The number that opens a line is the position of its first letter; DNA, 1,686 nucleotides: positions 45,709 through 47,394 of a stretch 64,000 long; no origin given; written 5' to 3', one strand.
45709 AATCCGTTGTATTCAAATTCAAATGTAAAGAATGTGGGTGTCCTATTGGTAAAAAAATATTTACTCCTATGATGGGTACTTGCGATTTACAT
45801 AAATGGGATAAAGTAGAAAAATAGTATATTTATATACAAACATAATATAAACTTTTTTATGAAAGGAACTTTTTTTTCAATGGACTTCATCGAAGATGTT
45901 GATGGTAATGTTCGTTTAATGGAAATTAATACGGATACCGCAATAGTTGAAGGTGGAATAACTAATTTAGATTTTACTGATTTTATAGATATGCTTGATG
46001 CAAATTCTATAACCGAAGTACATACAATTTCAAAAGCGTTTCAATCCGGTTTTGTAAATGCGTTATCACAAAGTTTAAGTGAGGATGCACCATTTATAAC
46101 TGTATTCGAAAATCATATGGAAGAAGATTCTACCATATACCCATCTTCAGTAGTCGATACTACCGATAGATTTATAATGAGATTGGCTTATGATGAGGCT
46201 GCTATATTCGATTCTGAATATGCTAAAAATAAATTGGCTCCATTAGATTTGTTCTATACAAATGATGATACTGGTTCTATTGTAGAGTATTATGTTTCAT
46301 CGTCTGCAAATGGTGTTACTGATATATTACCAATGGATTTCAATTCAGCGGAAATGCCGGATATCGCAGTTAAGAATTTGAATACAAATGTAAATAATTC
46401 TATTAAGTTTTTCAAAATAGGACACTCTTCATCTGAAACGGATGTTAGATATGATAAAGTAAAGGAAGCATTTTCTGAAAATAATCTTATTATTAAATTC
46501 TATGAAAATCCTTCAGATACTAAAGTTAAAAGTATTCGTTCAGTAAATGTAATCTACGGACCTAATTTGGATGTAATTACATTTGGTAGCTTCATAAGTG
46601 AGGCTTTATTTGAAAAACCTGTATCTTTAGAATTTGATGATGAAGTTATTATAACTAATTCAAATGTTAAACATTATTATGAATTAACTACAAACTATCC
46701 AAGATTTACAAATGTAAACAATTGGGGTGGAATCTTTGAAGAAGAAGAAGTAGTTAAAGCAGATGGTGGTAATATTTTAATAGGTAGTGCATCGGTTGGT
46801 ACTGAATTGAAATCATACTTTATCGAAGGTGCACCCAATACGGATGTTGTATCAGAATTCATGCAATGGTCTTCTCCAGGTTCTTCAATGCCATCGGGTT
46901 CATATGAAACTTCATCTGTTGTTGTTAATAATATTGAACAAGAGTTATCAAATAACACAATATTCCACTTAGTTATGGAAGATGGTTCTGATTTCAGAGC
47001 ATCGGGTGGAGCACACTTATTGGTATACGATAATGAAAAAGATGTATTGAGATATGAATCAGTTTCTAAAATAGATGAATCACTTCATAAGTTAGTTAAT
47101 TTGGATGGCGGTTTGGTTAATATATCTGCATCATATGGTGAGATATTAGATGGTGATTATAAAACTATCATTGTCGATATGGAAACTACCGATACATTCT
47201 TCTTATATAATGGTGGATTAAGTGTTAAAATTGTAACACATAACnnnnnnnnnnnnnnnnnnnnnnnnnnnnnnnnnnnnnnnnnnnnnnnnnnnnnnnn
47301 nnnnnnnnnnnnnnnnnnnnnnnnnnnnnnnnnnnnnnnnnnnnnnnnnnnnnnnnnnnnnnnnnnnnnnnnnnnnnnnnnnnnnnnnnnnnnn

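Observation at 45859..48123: Protein ending in two tandem Hint (intein-like) domains with no C-extein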

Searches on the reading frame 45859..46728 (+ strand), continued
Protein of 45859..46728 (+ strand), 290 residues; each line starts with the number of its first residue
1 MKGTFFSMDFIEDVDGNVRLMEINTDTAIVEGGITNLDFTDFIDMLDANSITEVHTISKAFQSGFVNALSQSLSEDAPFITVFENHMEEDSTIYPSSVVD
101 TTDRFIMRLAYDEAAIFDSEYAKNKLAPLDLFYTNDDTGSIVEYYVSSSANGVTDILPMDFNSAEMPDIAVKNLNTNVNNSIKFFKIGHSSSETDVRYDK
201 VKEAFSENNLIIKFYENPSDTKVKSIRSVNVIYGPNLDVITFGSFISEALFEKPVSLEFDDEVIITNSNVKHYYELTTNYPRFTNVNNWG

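Call 60: fold_search(model_id=the predicted structure, library=pdb)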
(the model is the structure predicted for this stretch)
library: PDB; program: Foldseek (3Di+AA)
matches with E <= 10: 1246; with E <= 0.001: 8
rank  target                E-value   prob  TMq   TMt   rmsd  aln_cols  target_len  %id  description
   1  7uk6                  1.2e-06  1.00  0.43  0.34   9.6       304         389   12  Apo form of YjfC from Escherichia coli K-12 (released 2023-02-15)
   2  7uk8                  2.4e-06  1.00  0.44  0.35   8.8       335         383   12  Apo form of YgiC from Escherichia coli K-12 (released 2023-02-15)
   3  7uka                  1.6e-05  1.00  0.41  0.34   8.3       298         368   13  YgiC from Escherichia coli K-12 in complex with ADP (released 2023-02-15)
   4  5oev_A                4.2e-05  1.00  0.42  0.29   9.9       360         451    9  The structure of a glutathione synthetase like-effector (GSS22) from Globodera pallida in apoform. (released 2018-04-25)
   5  5oet_B                4.5e-05  1.00  0.41  0.31   9.4       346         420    9  The structure of a glutathione synthetase like-effector (GSS30) from Globodera pallida in apoform. (released 2018-04-25)
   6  5oes_A                5.4e-05  1.00  0.42  0.30   9.6       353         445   10  The structure of a glutathione synthetase (StGSS1) from Solanum tuberosum in ADP and y-EC bound closed conformation. (released 2018-04-25)
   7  5oet_A                1.2e-04  1.00  0.43  0.32   9.2       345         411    8  The structure of a glutathione synthetase like-effector (GSS30) from Globodera pallida in apoform. (released 2018-04-25)
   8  3kaj_B                3.6e-04  1.00  0.43  0.32   9.2       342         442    8  Apoenzyme structure of homoglutathione synthetase from Glycine max in open conformation (released 2009-12-22)
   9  3kal_B                1.2e-03  0.99  0.42  0.29  10.6       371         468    7  Structure of homoglutathione synthetase from Glycine max in closed conformation with homoglutathione, ADP, a sulfate i (released 2009-12-22)
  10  9uyo_B                2.0e-02  0.20  0.19  0.08  19.0       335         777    9  Cryo-EM structure of a class C GPCR (Class 1) (released 2026-03-18)
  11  7jtx                  2.1e-02  0.07  0.11  0.11  18.4       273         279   10  the structural basis of PTEN regulation by multi-site phosphorylation (released 2021-09-01)
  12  3blx_A                2.9e-02  0.77  0.20  0.18  12.5       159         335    9  Yeast Isocitrate Dehydrogenase (Apo Form) (released 2008-02-05)
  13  3blx_E                3.6e-02  0.75  0.20  0.17  12.4       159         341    9  Yeast Isocitrate Dehydrogenase (Apo Form) (released 2008-02-05)
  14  3vyw_B                6.7e-02  0.12  0.19  0.18  15.7       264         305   12  Crystal structure of MNMC2 from Aquifex Aeolicus (released 2012-10-17)
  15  4n6q                  6.7e-02  0.04  0.08  0.11  16.6       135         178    9  Crystal structure of VosA velvet domain (released 2014-01-22)
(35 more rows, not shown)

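Call 68: find_related_loci(query=A5, collection=viral_contigs, flank=6000)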
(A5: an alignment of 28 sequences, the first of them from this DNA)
Query A5 (286 aa) in viral_contigs; peptide patterns used: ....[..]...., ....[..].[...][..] (x = any residue, [..] = any of these).
124 stretches matched a pattern; 93 encode a relative of the query (tblastn E <= 1e-3); the best 80 are kept; 80 distinct loci.
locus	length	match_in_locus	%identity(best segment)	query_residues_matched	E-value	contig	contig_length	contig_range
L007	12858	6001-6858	73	1-286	2e-144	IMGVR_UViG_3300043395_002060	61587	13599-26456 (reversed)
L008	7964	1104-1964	61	1-286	1e-110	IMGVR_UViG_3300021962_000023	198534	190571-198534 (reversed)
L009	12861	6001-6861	55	1-286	8e-102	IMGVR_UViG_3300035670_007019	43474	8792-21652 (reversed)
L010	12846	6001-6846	48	1-283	1e-79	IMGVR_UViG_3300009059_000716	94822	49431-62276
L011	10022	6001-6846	48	1-283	1e-79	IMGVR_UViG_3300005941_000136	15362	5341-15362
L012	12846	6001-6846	48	1-283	1e-79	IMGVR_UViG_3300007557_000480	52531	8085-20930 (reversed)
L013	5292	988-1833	46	1-283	2e-76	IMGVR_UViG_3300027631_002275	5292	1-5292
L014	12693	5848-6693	47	1-286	3e-74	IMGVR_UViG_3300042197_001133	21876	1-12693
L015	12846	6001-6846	48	1-283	1e-79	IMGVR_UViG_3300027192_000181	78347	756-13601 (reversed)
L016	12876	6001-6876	43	1-286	2e-66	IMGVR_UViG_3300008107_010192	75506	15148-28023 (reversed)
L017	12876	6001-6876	43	1-286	2e-66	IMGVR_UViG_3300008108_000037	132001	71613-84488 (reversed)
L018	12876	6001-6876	43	1-286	2e-66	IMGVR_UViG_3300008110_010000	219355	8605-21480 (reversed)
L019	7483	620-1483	43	1-282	1e-65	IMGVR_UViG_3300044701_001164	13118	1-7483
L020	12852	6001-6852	44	1-283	1e-64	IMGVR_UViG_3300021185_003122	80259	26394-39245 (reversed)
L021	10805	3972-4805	43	1-283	5e-62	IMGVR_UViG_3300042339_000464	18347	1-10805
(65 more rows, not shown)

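Call 75: find_related_loci(query=A5, collection=genome_contigs, flank=4000)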
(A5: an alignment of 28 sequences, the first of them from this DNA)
Query A5 (286 aa) in genome_contigs; peptide patterns used: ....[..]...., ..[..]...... (x = any residue, [..] = any of these).
87 stretches matched a pattern; 1 encode a relative of the query (tblastn E <= 1e-3); 1 distinct loci.
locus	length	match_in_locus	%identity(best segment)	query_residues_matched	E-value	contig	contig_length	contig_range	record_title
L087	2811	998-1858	38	1-283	3e-60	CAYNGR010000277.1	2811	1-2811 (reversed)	MAG TPA_asm: uncultured Cyanobium sp. isolate SRP193358_co1_389 genome assembly, contig: NODE_119442_length_2811_cov_86.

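Call 76: find_encoding_contigs(protein=P0203, flank=4000, max_places=2)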
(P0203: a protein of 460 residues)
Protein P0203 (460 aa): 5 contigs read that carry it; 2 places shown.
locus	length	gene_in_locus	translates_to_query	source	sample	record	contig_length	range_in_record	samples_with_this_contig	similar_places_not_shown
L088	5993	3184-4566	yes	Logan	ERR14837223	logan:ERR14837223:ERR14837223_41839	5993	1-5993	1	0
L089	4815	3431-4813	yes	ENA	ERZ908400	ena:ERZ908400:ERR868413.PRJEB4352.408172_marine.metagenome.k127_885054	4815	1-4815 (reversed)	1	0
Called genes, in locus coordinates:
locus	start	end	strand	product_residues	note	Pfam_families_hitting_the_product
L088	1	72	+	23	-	?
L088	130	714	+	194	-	-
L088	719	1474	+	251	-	-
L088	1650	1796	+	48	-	-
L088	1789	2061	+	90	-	-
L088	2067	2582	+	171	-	-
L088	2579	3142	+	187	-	-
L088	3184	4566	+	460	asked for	-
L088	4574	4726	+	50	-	-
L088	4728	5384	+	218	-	-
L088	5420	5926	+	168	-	-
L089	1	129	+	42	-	?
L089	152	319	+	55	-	PF07432:Hc1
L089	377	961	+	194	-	-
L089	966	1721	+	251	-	-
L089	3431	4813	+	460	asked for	?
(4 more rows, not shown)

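Call 77: find_encoding_contigs(protein=P0227, flank=4000, max_places=2)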
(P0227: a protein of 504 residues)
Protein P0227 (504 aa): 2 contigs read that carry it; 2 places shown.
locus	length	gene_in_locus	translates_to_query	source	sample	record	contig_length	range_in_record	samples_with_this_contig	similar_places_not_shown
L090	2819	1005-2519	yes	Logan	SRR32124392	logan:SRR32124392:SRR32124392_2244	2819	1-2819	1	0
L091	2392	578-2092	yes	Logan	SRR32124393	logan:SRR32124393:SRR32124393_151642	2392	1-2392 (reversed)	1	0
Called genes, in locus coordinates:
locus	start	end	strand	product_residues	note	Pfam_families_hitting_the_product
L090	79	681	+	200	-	-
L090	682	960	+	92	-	-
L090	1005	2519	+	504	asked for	-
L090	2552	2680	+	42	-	-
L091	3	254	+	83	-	?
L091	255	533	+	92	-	-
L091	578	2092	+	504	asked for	-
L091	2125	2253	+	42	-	-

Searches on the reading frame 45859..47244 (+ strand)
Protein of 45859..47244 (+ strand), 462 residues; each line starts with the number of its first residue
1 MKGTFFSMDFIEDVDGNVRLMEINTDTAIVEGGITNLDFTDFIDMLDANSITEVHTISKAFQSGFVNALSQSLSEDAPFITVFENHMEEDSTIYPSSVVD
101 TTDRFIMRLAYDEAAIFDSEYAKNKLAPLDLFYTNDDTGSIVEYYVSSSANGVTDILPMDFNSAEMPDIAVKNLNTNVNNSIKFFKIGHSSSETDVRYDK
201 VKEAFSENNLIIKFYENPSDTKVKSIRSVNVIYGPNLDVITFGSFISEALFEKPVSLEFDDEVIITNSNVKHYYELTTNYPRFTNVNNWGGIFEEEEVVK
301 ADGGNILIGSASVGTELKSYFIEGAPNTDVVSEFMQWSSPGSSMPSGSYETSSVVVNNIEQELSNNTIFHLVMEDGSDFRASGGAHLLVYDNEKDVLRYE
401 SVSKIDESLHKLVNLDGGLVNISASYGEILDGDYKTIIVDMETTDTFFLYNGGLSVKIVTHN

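Call 11: find_homologous_proteins(query=window:45859-47244:+, max_evalue=0.001)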
Query window:45859-47244:+ (462 aa): 264 proteins with E <= 0.001 among 7835 candidates; the best 120 are listed.
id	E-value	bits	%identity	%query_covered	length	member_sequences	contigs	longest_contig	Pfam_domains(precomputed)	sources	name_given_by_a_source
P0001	3.3e-297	1003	100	100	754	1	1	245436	PF07591.16,PF05203.22,PF01079.26,PF08517.18,PF14890.12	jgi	jgi:intein/homing endonuclease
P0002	1.5e-232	790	77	100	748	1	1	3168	PF07591.16,PF14623.12,PF05203.22,PF01079.26,PF08517.18,PF14890.12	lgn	-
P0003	1.1e-231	788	77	100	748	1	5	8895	PF07591.16,PF14623.12,PF05203.22,PF01079.26,PF08517.18,PF14890.12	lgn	-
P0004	1.9e-231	787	77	100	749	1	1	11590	PF07591.16,PF14623.12,PF05203.22,PF01079.26,PF08517.18,PF14890.12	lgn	-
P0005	4.6e-228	776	76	100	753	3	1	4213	PF07591.16,PF05203.22,PF01079.26,PF08517.18,PF14890.12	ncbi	-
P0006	1.3e-226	771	75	100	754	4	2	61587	PF07591.16,PF14623.12,PF05203.22,PF01079.26,PF08517.18,PF14890.12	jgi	jgi:intein/homing endonuclease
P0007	6.6e-226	768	75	100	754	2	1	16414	PF07591.16,PF14623.12,PF05203.22,PF01079.26,PF08517.18,PF14890.12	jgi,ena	-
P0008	1.5e-224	764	75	100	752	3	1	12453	PF07591.16,PF05203.22,PF01079.26,PF08517.18,PF14890.12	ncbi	-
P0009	3.8e-214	730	72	100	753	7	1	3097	PF07591.16,PF14623.12,PF05203.22,PF01079.26,PF08517.18,PF14890.12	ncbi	-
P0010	4.1e-214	730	73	100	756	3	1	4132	PF07591.16,PF05203.22,PF01079.26,PF08517.18,PF14890.12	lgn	-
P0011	1.6e-208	711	71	100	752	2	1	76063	PF07591.16,PF05203.22,PF01079.26,PF08517.18,PF14890.12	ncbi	-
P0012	4.2e-199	680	65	100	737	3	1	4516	PF07591.16,PF14623.12,PF05203.22,PF01079.26,PF13403.12,PF08517.18,PF14890.12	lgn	-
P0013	7.7e-197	673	65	100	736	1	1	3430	PF07591.16,PF14623.12,PF05203.22,PF01079.26,PF08517.18,PF14890.12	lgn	-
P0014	1.3e-191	656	66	100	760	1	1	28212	PF07591.16,PF05203.22,PF01079.26,PF08517.18,PF14890.12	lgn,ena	-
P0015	9.9e-190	649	65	100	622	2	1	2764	PF07591.16,PF01079.26,PF08517.18,PF14890.12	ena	-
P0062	6.2e-138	479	50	100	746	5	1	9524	PF07591.16,PF14623.12,PF05203.22,PF01079.26,PF14890.12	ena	-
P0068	1.6e-134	467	50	100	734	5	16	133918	PF07591.16,PF14623.12,PF05203.22,PF01079.26,PF13403.12,PF08517.18,PF14890.12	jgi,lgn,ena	jgi:hypothetical protein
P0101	2.4e-105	371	41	100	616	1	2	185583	PF07591.16,PF08517.18,PF14890.12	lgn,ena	-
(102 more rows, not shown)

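Call 21: find_encoding_contigs(protein=P0068, flank=8000, max_places=3)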
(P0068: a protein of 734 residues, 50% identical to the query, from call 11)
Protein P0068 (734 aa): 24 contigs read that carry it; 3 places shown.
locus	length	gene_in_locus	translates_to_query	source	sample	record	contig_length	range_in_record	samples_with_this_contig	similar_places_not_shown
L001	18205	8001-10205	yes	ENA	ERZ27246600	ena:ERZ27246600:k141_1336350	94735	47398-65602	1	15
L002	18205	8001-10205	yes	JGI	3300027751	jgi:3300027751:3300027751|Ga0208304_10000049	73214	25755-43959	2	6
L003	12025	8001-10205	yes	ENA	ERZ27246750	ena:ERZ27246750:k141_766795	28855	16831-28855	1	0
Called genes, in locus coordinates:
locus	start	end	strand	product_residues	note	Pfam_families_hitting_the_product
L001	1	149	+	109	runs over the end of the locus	PF01521:Fe-S_biosyn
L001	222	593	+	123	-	-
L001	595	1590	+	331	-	-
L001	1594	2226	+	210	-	-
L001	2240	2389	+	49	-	-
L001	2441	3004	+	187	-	PF01832:Glucosaminidase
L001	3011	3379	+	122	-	-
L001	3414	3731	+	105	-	-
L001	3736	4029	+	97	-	-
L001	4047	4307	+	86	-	-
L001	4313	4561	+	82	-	-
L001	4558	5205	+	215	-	-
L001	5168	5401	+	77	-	-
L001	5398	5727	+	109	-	-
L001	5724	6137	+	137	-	-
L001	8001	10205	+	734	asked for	PF05203:Hom_end_hint (faint), PF01079:Hint (weak), PF07591:PT-HINT, PF13403:Hint_2 (faint), PF14890:Intein_splicing (weak), PF07591:PT-HINT, PF08517:AXH (weak), PF14890:Intein_splicing (weak), +1 more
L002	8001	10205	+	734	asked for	PF05203:Hom_end_hint (faint), PF01079:Hint (weak), PF07591:PT-HINT, PF13403:Hint_2 (faint), PF14890:Intein_splicing (weak), PF07591:PT-HINT, PF08517:AXH (weak), PF14890:Intein_splicing (weak), +1 more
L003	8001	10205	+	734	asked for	PF05203:Hom_end_hint (faint), PF01079:Hint (weak), PF07591:PT-HINT, PF13403:Hint_2 (faint), PF14890:Intein_splicing (weak), PF07591:PT-HINT, PF08517:AXH (weak), PF14890:Intein_splicing (weak), +1 more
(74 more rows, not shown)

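Call 22: find_encoding_contigs(protein=P0101, flank=8000, max_places=2)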
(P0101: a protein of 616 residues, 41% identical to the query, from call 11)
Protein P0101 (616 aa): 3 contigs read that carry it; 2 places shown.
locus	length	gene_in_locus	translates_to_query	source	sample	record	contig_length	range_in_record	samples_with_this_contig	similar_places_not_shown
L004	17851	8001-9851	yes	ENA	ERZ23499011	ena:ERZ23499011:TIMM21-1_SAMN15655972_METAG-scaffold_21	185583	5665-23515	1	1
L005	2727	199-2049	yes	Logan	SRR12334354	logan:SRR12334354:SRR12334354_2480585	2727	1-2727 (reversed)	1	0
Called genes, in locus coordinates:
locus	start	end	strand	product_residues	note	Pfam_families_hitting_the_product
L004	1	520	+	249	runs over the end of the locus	PF04765:TOD1_MUCI70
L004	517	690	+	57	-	-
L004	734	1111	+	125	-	-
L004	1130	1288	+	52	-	-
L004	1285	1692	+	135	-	-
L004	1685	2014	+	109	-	PF01521:Fe-S_biosyn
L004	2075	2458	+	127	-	-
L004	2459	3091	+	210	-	-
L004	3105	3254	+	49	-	-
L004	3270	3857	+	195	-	-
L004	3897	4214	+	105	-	-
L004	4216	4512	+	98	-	-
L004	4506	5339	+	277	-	PF20508:DUF6734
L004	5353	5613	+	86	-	-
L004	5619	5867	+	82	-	-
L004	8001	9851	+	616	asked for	PF07591:PT-HINT (faint), PF08517:AXH, PF14890:Intein_splicing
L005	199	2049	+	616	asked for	PF07591:PT-HINT (faint), PF08517:AXH, PF14890:Intein_splicing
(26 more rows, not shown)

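Call 56: search_protein_families(library=pfam, proteins=[P0062], max_evalue=0.01)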
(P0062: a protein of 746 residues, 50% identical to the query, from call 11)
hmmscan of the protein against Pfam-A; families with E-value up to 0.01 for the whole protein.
P0062 (746 aa): 5 families
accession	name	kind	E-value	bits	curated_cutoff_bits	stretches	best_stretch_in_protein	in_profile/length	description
PF01079.26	Hint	-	6.5e-16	59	29.7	2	461-574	9-135/213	Hint module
PF07591.16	PT-HINT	-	2.9e-15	57.2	27.7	1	478-592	7-123/137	Pretoxin HINT domain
PF14623.11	Vint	-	1.2e-14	54.9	27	2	602-725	1-116/166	Hint-domain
PF05203.21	Hom_end_hint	-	6.1e-10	39.9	32.1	1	465-511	1-43/228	Hom_end-associated Hint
PF14890.11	Intein_splicing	-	2.8e-09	37.4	35.8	1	472-556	1-93/155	Intein splicing domain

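Call 63: find_encoding_contigs(protein=P0001, flank=10000, max_places=2)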
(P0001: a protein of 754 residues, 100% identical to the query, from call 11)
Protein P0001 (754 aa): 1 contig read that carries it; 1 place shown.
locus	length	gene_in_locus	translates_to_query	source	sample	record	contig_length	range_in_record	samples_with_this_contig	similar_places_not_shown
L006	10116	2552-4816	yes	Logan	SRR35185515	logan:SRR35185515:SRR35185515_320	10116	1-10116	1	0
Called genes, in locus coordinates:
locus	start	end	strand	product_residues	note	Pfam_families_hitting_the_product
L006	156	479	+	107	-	-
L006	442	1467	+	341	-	-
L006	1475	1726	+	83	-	PF26604:CBU_0592 (weak)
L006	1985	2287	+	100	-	-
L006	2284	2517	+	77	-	-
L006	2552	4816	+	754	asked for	PF07591:PT-HINT, PF08517:AXH (weak), PF01079:Hint (weak), PF05203:Hom_end_hint (weak), PF07591:PT-HINT (weak), PF08517:AXH, PF14890:Intein_splicing (weak)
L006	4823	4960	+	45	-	-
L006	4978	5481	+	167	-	PF13640:2OG-FeII_Oxy_3 (weak)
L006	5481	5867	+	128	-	PF00856:SET (faint)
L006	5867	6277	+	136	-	PF00856:SET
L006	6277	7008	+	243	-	-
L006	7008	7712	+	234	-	-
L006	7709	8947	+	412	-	-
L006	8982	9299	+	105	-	-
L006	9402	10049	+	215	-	-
